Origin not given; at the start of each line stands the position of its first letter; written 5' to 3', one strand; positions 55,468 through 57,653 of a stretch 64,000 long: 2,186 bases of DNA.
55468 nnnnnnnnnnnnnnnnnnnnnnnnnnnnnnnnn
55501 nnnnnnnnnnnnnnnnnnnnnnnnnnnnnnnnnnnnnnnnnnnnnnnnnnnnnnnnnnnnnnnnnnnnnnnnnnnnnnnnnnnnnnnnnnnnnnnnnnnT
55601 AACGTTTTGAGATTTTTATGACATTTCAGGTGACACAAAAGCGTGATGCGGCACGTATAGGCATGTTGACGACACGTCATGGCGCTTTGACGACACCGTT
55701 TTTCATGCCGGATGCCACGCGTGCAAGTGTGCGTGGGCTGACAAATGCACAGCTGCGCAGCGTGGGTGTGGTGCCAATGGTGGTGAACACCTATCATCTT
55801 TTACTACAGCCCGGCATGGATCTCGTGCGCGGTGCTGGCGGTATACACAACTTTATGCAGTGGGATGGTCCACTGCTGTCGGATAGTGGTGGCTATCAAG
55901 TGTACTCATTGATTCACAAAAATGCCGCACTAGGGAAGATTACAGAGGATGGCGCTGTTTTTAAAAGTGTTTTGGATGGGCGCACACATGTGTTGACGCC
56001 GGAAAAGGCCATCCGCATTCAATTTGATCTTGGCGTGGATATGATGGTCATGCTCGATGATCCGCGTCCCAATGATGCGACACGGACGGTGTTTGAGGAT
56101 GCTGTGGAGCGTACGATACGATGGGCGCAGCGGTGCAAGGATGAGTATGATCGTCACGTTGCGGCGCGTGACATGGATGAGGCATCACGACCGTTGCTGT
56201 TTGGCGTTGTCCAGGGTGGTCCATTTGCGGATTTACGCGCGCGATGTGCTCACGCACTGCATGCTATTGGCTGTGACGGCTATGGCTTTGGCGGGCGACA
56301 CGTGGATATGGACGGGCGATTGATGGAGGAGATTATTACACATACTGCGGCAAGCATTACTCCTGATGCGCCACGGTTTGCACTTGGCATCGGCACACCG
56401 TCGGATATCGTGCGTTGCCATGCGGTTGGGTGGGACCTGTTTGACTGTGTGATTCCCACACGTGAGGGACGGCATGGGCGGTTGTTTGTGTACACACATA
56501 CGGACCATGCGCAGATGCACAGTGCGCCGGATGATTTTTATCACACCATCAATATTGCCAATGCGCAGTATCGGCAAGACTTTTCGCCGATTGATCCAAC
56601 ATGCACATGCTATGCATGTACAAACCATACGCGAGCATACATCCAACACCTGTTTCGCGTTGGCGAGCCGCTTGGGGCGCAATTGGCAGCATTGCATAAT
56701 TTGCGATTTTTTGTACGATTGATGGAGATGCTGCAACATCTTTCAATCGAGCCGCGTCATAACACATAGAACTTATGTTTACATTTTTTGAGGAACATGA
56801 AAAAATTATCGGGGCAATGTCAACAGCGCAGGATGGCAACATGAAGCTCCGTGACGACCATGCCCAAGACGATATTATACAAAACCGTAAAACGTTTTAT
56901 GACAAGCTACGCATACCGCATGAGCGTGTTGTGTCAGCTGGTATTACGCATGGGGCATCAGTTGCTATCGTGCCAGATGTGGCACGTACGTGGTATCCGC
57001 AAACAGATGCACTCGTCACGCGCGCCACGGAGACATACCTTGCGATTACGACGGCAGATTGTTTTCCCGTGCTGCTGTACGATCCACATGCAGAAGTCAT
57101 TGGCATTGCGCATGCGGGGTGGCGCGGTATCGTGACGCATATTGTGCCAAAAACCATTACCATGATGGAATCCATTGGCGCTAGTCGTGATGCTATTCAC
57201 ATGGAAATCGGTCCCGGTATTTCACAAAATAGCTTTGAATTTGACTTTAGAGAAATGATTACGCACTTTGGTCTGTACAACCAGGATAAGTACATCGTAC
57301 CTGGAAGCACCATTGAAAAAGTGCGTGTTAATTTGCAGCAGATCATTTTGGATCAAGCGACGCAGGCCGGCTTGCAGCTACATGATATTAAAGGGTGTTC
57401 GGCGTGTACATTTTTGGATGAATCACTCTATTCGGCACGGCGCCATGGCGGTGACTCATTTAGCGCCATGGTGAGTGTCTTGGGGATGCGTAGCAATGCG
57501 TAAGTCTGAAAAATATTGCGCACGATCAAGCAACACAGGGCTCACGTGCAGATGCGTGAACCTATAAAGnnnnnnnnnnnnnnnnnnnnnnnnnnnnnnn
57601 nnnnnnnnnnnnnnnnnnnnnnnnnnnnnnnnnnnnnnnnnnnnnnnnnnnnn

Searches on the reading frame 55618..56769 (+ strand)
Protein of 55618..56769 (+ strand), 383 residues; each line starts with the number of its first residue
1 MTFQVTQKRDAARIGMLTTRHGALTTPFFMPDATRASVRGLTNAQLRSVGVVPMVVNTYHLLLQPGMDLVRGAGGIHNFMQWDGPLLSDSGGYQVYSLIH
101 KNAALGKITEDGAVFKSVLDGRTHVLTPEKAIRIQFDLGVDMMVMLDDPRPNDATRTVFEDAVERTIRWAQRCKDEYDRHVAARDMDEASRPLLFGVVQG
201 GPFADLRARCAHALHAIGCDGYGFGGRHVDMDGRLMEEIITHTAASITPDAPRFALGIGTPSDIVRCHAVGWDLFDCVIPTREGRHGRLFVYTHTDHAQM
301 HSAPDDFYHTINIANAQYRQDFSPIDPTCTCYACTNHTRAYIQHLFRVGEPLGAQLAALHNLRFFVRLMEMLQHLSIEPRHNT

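Call 22: search_protein_families(library=pfam, proteins=[window:55618-56769:+])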
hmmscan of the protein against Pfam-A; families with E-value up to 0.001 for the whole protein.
window:55618-56769:+ (383 aa): 1 family
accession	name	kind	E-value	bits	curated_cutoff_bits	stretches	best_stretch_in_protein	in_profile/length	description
PF01702.25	TGT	-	2.9e-113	379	26.3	1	11-372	2-335/357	Queuine tRNA-ribosyltransferase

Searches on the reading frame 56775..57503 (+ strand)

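Call 22: search_protein_families(library=pfam, proteins=[window:56775-57503:+])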
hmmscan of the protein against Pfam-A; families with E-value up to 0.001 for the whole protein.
window:56775-57503:+ (242 aa): 1 family
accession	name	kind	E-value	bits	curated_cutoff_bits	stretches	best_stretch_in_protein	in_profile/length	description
PF02578.20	Cu-oxidase_4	-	5.7e-48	163.8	22.9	1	20-227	14-229/238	Multi-copper polyphenol oxidoreductase laccase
